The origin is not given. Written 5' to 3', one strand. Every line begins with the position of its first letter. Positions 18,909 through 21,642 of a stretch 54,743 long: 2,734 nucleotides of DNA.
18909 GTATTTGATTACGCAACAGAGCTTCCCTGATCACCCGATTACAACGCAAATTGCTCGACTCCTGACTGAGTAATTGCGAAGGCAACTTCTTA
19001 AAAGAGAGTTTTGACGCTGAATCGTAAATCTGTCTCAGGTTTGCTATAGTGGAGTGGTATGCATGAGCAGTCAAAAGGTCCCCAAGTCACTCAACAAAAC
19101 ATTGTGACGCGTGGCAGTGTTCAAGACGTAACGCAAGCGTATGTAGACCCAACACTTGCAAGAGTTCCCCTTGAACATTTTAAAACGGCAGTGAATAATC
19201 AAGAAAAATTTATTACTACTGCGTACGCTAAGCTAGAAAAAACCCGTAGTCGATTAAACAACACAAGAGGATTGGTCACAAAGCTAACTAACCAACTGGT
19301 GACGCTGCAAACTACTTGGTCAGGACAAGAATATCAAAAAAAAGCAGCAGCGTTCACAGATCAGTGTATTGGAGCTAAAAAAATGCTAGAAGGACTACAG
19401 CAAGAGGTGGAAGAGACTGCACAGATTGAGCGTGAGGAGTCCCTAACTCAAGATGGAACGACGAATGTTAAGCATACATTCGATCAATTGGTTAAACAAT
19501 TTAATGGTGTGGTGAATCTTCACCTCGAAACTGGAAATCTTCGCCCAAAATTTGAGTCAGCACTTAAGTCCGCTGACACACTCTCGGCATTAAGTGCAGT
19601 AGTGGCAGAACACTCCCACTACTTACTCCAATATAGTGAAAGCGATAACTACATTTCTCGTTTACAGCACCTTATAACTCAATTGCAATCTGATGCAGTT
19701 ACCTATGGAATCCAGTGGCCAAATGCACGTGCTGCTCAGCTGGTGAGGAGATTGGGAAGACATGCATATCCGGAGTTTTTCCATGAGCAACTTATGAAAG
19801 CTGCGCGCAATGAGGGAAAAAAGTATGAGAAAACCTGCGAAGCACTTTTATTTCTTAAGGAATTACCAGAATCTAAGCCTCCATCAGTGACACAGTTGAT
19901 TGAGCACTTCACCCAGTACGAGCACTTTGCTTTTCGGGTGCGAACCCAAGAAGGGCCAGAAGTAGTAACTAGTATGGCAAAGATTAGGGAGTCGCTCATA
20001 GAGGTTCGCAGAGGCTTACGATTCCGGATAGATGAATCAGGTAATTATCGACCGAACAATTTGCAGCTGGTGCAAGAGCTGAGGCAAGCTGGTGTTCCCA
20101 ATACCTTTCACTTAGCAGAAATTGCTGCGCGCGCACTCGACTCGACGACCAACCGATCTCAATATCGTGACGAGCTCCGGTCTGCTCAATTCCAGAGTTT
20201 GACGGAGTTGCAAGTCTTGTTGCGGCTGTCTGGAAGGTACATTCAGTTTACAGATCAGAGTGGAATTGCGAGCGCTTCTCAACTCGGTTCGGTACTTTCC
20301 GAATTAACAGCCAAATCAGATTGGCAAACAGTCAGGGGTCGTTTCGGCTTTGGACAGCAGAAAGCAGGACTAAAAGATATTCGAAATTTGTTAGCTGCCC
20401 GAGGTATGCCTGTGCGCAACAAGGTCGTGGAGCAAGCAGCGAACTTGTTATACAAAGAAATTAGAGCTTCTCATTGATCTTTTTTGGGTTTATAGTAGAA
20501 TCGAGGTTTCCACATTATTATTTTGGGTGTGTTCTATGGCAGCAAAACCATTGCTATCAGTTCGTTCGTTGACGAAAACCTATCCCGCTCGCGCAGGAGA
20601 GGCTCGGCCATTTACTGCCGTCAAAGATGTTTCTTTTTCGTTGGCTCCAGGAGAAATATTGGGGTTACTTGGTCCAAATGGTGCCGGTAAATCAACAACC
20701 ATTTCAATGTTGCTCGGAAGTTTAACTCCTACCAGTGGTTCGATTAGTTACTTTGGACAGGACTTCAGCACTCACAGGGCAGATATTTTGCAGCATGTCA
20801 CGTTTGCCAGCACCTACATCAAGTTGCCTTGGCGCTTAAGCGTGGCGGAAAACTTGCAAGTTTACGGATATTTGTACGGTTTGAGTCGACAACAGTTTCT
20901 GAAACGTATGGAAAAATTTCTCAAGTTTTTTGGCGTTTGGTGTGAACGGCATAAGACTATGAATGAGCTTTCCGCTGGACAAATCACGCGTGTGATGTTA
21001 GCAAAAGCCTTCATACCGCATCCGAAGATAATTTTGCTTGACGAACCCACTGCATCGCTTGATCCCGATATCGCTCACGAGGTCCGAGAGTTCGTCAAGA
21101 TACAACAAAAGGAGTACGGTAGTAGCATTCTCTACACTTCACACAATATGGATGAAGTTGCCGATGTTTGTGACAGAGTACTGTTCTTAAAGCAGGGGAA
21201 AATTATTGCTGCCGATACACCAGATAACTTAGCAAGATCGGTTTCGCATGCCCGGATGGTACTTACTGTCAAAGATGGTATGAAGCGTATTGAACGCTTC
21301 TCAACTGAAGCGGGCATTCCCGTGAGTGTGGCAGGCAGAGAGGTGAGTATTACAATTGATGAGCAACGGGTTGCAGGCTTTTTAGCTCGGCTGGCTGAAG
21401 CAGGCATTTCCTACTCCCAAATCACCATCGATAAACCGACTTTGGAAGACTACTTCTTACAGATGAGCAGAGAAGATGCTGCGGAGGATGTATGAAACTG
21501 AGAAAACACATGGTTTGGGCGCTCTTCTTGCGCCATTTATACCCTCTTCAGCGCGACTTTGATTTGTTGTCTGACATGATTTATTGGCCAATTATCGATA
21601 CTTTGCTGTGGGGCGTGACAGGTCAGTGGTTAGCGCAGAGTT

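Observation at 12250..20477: Tandem array of three paralogous giant alpha-helical proteins of no recognisable family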

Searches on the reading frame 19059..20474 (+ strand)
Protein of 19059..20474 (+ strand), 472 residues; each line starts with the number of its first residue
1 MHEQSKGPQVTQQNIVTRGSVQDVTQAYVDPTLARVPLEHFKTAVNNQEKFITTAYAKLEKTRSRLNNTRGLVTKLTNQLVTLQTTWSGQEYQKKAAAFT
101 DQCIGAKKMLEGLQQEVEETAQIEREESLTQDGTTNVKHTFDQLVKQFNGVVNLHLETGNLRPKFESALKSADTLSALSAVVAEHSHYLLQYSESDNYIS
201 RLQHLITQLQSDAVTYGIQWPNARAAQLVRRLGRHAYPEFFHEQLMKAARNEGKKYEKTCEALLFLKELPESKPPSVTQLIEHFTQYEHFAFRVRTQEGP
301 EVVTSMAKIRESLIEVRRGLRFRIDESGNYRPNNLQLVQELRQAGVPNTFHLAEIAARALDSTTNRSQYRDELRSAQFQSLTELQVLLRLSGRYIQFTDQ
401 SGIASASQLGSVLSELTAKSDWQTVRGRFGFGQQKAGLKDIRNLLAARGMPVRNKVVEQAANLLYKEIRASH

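Call 6: search_protein_families(library=pfam, proteins=[window:19059-20474:+], max_evalue=1)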
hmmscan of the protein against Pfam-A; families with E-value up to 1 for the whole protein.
window:19059-20474:+ (472 aa): 1 family
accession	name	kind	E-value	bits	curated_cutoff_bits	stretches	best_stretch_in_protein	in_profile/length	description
PF04399.18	Glutaredoxin2_C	-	0.086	13.1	32.8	1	20-95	8-82/130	Glutaredoxin 2, C terminal domain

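Call 10: search_protein_families(library=ncbifam, proteins=[window:19059-20474:+], max_evalue=1)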
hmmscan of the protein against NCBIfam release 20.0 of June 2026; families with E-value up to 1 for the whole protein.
window:19059-20474:+ (472 aa): 5 families
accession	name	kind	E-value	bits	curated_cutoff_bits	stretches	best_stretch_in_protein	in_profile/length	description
NF003034.1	PRK03918.1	equivalog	0.0044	15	700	1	38-166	607-731/878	DNA double-strand break repair ATPase Rad50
NF038350.1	taxis_HmpF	equivalog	0.022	13.1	200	1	16-137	198-317/553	pilus motility taxis protein HmpF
TIGR03930.1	WXG100_ESAT6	subfamily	0.026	14.7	44.85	1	67-123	17-77/90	WXG100 family type VII secretion target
TIGR03044.1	PS_II_psb27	equivalog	0.11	12.6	117.35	1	327-399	34-110/135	photosystem II protein Psb27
NF040480.1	CGLAU_01105_fam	hypoth_equivalog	0.85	9.8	45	0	83-162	59-135/179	CGLAU_01105 family protein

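Call 13: search_solved_structures(query=window:19059-20474:+, max_evalue=1)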
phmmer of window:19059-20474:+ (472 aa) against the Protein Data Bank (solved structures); distinct sequences matched with E-value up to 1: 0.

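Call 15: find_homologous_proteins(query=window:19059-20474:+, max_evalue=0.01)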
Query window:19059-20474:+ (472 aa): 2 proteins with E <= 0.01 among 8000 candidates.
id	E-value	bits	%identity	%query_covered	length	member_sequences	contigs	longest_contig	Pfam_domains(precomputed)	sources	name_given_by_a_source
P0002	0.0e+0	1032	100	100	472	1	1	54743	-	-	-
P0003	5.3e-269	910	90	100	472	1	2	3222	-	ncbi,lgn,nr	ncbi:hypothetical protein KBC79_06695 [Candidatus Woesebacteria bacterium]|nr:hypothetical protein [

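Call 16: find_encoding_contigs(protein=P0003, flank=10000)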
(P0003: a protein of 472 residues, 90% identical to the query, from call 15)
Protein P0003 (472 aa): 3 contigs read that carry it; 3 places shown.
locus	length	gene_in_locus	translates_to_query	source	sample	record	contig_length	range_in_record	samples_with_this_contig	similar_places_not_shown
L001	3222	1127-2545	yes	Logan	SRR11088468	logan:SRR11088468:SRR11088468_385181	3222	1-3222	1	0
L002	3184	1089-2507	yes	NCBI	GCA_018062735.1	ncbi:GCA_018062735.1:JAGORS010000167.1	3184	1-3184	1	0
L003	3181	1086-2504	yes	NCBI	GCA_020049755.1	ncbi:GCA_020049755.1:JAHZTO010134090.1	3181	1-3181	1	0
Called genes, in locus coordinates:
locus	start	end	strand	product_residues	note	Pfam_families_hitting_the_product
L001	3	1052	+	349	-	?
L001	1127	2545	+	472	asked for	-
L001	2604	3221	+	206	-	PF00005:ABC_tran, PF13304:AAA_21 (weak)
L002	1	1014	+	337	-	?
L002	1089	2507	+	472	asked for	-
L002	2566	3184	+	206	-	PF00005:ABC_tran, PF13304:AAA_21 (weak)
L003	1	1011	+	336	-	?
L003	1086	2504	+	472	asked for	-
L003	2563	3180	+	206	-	PF00005:ABC_tran, PF13304:AAA_21 (weak)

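Call 37: search_protein_families(library=phrogs, proteins=[window:19059-20474:+], max_evalue=0.01)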
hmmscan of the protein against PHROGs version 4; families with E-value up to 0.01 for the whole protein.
window:19059-20474:+ (472 aa): 0 families

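Call 38: search_protein_families(library=padloc, proteins=[window:19059-20474:+], max_evalue=0.01)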
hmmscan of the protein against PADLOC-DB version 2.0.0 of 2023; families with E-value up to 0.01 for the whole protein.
window:19059-20474:+ (472 aa): 2 families
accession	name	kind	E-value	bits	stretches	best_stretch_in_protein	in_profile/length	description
PDLC00254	LmuB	-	4.1e-05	20.4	1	25-149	215-340/563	AAA ATPase domain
PDLC00513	JetC1|JetC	-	8.5e-05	18.7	1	34-187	285-440/1140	DUF3584 domain; MukB-like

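Call 49: predict_structure(alignment_id=A2)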
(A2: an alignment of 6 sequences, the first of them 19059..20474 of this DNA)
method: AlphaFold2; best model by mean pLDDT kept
length: 472 residues; sequences in the alignment: 6
mean_pLDDT: 75.1   pTM: 0.50
mean pLDDT of the five models: 75.1, 75.0, 74.5, 72.9, 71.8
residues with pLDDT >= 90: 110; 70-90: 212; 50-70: 97; < 50: 53
segments of 3 or more residues with pLDDT < 50: 1-45, 295-300
pLDDT, mean of each block of 10 residues (from residue 1): 27 27 29 37 48 70 81 83 73 85 86 83 69 71 81 81 85 89 84 73 85 72 68 64 85 71 59 78 80 52 75 93 94 94 81 89 93 90 94 94 94 81 54 67 91 93 86 59
secondary structure, 60 per line:
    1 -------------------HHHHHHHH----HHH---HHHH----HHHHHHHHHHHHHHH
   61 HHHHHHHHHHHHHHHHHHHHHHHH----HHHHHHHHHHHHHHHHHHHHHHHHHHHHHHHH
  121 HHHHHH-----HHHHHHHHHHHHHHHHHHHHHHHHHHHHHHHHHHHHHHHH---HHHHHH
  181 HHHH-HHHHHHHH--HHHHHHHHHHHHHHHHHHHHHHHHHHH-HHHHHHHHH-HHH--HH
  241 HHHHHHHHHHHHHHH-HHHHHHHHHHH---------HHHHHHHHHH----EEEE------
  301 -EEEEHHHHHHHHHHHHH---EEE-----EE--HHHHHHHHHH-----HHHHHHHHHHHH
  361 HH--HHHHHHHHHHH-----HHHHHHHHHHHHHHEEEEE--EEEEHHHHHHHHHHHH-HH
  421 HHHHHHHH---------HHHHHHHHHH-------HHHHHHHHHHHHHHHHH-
elements in order: H20-27 H38-41 H46-84 H89-126 H132-171 H175-184 H186-193 H196-222 H224-232 H239-255 H257-267 H277-286 E291-294 E302-305 H306-318 E322-324 H334-343 H349-362 H365-375 H381-394 E395-399 E402-405 H406-417 H419-428 H438-447 H455-471
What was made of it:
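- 19059..20477 (+): Gene C, 472 aa: the core unit alone. It has a disordered N-terminus (aa 1-45), three long helices (aa 46-171), a helical region (aa 175-286), and an alpha/beta part with two beta-hairpins (aa 291-472). AlphaFold2 mean pLDDT 75, above 90 over much of aa 310-420 (call 49).
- The core contains helix and beta-hairpin elements (call 49).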

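Call 52: fold_search(model_id=the predicted structure, library=pdb)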
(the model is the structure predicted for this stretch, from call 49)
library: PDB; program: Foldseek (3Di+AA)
matches with E <= 10: 89; with E <= 0.001: 0
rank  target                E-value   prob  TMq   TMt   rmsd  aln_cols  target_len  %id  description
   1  8yfu_B                1.7e-01  0.35  0.17  0.15  27.0       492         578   13  Cryo EM structure of human phosphate channel XPR1 at intermediate state (released 2024-10-09)
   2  5m4y_A                3.2e-01  1.00  0.24  0.60  10.8       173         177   14  Crystal structure of the Sec3/Sso2 complex at 2.20 angstrom resolution (released 2017-02-08)
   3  5lg4_A                4.7e-01  0.97  0.22  0.51  16.7       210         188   11  Crystal structure of the Sec3/Sso2 complex at 2.9 angstrom resolution (released 2017-02-08)
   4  7q83_D                5.1e-01  1.00  0.23  0.63  12.1       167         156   13  Crystal structure of S. cerevisiae Sso2 in complex with the pleckstrin homology domain of Sec3 (released 2022-08-31)
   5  5m4y_C                6.9e-01  0.95  0.22  0.51  15.6       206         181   12  Crystal structure of the Sec3/Sso2 complex at 2.20 angstrom resolution (released 2017-02-08)
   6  5m4y_E                7.3e-01  0.96  0.21  0.52  15.9       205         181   12  Crystal structure of the Sec3/Sso2 complex at 2.20 angstrom resolution (released 2017-02-08)
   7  7qpg_W                7.6e-01  0.30  0.22  0.14  19.6       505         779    8  Human RZZ kinetochore corona complex. (released 2022-03-16)
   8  7q83_B                7.9e-01  0.99  0.23  0.64  10.7       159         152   14  Crystal structure of S. cerevisiae Sso2 in complex with the pleckstrin homology domain of Sec3 (released 2022-08-31)
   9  7k5b_C                7.9e-01  0.06  0.12  0.04  22.1       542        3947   12  Structure of outer-arm dynein bound to microtubule doublet in microtubule binding state 2 (MTBS-2) (released 2021-09-29)
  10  9n22_K                8.3e-01  1.00  0.23  0.47   2.4       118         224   12  Y20S (Sec18-Sec17-Sec9-Sso1-Snc1) EDTA - Class 2 (released 2025-10-01)
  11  4jeu_B                8.6e-01  0.44  0.17  0.29  20.3       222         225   14  Crystal Structure of Munc18a and Syntaxin1 with native N-terminus complex (released 2013-07-17)
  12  3pja_L                9.4e-01  0.33  0.16  0.29  17.3       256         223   11  Crystal structure of human C3PO complex (released 2011-05-11)
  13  9cru_K                1.1e+00  1.00  0.22  0.43   2.5       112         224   13  Y20S (Sec18-Sec17-Sec9-Sso1-Snc1) EDTA - Class 1 (released 2025-08-27)
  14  3c98_B                1.1e+00  0.35  0.18  0.30  21.0       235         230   13  Revised structure of the munc18a-syntaxin1 complex (released 2008-03-25)
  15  1fio                  1.1e+00  0.89  0.21  0.49  15.1       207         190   12  CRYSTAL STRUCTURE OF YEAST T-SNARE PROTEIN SSO1 (released 2000-10-11)
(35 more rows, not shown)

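Call 61: search_dna_similar(query=window:19059-20474:+, collection=phages, mode=protein, max_evalue=0.01)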
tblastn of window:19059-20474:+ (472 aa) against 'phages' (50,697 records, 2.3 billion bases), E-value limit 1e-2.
No match.

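Call 64: fold_search(model_id=the predicted structure, library=viral)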
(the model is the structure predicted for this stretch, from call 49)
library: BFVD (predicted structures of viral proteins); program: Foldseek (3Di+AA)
matches with E <= 10: 157; with E <= 0.001: 0
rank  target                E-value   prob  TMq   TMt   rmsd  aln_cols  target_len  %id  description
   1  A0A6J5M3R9            4.2e-02  0.38  0.16  0.14  35.4       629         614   11  Uncharacterized protein [uncultured Caudovirales phage]
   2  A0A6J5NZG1            6.7e-02  0.57  0.20  0.15  24.4       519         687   11  Uncharacterized protein [uncultured Caudovirales phage]
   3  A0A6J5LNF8            1.3e-01  0.23  0.16  0.14  24.3       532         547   11  Uncharacterized protein [uncultured Caudovirales phage]
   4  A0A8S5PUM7            1.4e-01  0.21  0.15  0.09  33.8       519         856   10  Minor tail protein (Fragment) [Caudovirales sp. ctcLF7]
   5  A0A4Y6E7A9            1.9e-01  0.25  0.16  0.17  37.1       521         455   10  (no name in the UniProt tables at hand)
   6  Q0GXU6                2.9e-01  0.21  0.17  0.11  31.8       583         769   11  Tail tape measure protein [Lactococcus phage Q54]
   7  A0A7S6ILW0            3.1e-01  0.35  0.22  0.16  19.7       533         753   10  (no name in the UniProt tables at hand)
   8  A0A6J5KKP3            3.2e-01  0.23  0.19  0.14  25.4       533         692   12  LT_GEWL domain containing protein [uncultured Caudovirales phage]
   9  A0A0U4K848            3.5e-01  0.14  0.12  0.13  41.0       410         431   13  Uncharacterized protein [Arthrobacter phage Jasmine]
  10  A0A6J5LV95            3.6e-01  0.21  0.19  0.15  29.2       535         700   14  Uncharacterized protein [uncultured Caudovirales phage]
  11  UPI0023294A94         3.6e-01  0.10  0.11  0.06  30.4       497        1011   10  (no name look-up for this kind of identifier)
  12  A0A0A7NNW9            3.8e-01  0.14  0.17  0.09  35.0       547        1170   11  Lysin [Lactobacillus phage LfeInf]
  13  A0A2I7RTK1            3.8e-01  0.10  0.14  0.12  27.4       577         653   12  (no name in the UniProt tables at hand)
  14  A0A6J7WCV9            4.5e-01  0.13  0.14  0.09  23.1       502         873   12  TtsA-like Glycoside hydrolase family 108 domain-containing protein [uncultured Caudovirales phage]
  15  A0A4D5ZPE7            4.9e-01  0.15  0.13  0.17  17.4       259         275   15  (no name in the UniProt tables at hand)
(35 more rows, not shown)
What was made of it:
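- Tried and rejected: BFVD Foldseek hits are non-significant long-helix proteins such as tape-measure proteins (call 64).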

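Call 82: search_solved_structures(query=A2, max_evalue=10)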
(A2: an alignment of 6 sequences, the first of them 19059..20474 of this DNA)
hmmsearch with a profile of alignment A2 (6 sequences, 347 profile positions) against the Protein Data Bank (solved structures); distinct sequences matched with E-value up to 10: 5.
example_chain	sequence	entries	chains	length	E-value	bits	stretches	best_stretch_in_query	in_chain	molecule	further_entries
2j9w_A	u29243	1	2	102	0.17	14.2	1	180-252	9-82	VPS28-PROV PROTEIN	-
12fa_A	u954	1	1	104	0.18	14.1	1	22-94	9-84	ESAT-6-like protein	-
5td8_C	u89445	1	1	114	0.62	12.3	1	203-299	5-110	Kinetochore protein SPC24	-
5yjz_A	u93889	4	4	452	0.7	12.1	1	38-95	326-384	Probable conserved ATP-binding protein ABC transporter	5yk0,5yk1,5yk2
7cy2_A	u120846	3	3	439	0.76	12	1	41-99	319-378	ABC1 family protein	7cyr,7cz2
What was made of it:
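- On Type VII secretion substrates (WXG100/LXG): The WXG100 model gives only 14.7 bits against a cut-off of 44.85 (call 10), and a PDB ESAT-6-like chain scores E=0.18 (call 82).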

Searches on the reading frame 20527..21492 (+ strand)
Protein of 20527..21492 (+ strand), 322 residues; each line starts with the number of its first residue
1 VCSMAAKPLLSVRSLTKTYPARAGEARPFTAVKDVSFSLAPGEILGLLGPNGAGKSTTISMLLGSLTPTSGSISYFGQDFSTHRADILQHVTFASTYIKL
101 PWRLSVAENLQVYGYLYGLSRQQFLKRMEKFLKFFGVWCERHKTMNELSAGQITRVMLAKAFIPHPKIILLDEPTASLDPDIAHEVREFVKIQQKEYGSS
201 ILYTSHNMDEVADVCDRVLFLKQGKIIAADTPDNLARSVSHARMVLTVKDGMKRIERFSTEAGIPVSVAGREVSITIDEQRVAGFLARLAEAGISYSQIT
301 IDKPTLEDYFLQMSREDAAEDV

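Call 6: search_protein_families(library=pfam, proteins=[window:20527-21492:+], max_evalue=1)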
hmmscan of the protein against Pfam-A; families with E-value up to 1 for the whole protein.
window:20527-21492:+ (322 aa): 11 families
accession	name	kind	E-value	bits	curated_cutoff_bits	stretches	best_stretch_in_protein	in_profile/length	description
PF00005.33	ABC_tran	-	5.6e-30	105.2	25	1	32-176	1-137/137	ABC transporter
PF13304.12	AAA_21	-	1.8e-10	41.8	27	2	165-208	258-300/304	AAA domain, putative AbiEii toxin, Type IV TA system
PF13401.12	AAA_22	-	0.0012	19.6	27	1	45-198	8-115/130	AAA domain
PF02463.25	SMC_N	-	0.0017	18.3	40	1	147-224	136-217/220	RecF/RecN/SMC N terminal domain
PF13476.12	AAA_23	-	0.0047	18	27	1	33-99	11-76/201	AAA domain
PF13173.12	AAA_14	-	0.028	14.9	27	0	43-80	3-39/129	AAA domain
PF03193.22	RsgA_GTPase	-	0.033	14.4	30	1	32-75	97-139/174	RsgA GTPase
PF13555.12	AAA_29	-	0.044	14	27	1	39-69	19-49/61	P-loop containing region of AAA domain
PF13732.12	DrrA1-3_C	-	0.057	14.6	27.4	1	262-312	29-79/81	ATP-binding protein DrrA1-3-like, C-terminal domain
PF13166.12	AAA_13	-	0.083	12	36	0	49-85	23-58/713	AAA domain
PF24883.2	NPHP3_N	-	0.12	13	24.8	1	43-85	23-65/164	Nephrocystin 3, N-terminal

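Call 89: search_protein_families(library=ncbifam, proteins=[window:20527-21492:+], max_evalue=0.00001)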
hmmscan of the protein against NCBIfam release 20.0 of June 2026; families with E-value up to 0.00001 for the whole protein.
window:20527-21492:+ (322 aa): 184 families (the best 25 are shown)
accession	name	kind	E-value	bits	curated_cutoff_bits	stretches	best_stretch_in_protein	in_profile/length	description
TIGR01188.1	drrA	subfamily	1.1e-60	205.5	312.45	1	29-313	6-300/302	daunorubicin resistance ABC transporter, ATP-binding protein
TIGR03522.1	GldA_ABC_ATP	equivalog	3.1e-48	164.8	402.6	1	11-248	4-232/301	gliding motility-associated ABC transporter ATP-binding subunit GldA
TIGR03864.1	PQQ_ABC_ATP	hypoth_equivalog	9e-44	149.7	302.25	1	30-240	15-224/236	ABC transporter, ATP-binding subunit, PQQ-dependent alcohol dehydrogenase system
NF033858.1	ABC2_perm_RbbA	equivalog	1.4e-43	148.9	1050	1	29-242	279-491/909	ribosome-associated ATPase/putative transporter RbbA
NF010060.0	PRK13537.1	equivalog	6.6e-41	140.2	521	1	30-243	29-241/314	nodulation factor ABC transporter ATP-binding protein NodI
NF010059.0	PRK13536.1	equivalog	2.4e-39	135.1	549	1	31-237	58-263/342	nodulation factor ABC transporter ATP-binding protein NodI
TIGR04406.1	LPS_export_lptB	equivalog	1.4e-38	132.6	240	1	12-240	4-227/239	LPS export ABC transporter ATP-binding protein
TIGR01288.1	nodI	equivalog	9.9e-38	129.8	424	1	32-237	20-224/303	nodulation factor ABC transporter ATP-binding protein NodI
TIGR04521.1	ECF_ATPase_2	equivalog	1.3e-34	119.6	330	1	23-241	12-238/279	energy-coupling factor transporter ATPase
TIGR01186.1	proV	subfamily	1.2e-33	116.7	326.6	1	30-239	7-221/363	betaine/proline/choline family ABC transporter ATP-binding protein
TIGR03265.1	PhnT2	equivalog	1.7e-33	116.3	457.7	1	28-237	16-224/353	putative 2-aminoethylphosphonate ABC transporter ATP-binding protein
NF008442.0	PRK11288.1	equivalog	4.2e-33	114.4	689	1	6-230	4-225/504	L-arabinose ABC transporter ATP-binding protein AraG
NF047930.1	ABC_ATP_B6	equivalog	8.4e-33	113.7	670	1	9-242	2-230/510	putative B6 ABC transporter ATP-binding protein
TIGR03740.1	galliderm_ABC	subfamily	1.2e-32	113.5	309.75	1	30-230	14-206/223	lantibiotic protection ABC transporter ATP-binding subunit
NF010068.0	PRK13548.1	equivalog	2.9e-32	111.8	261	1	31-235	20-230/261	heme ABC transporter ATP-binding protein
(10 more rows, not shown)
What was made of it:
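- It is of the small-molecule/polymer exporter type, closest to DrrA (call 89).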
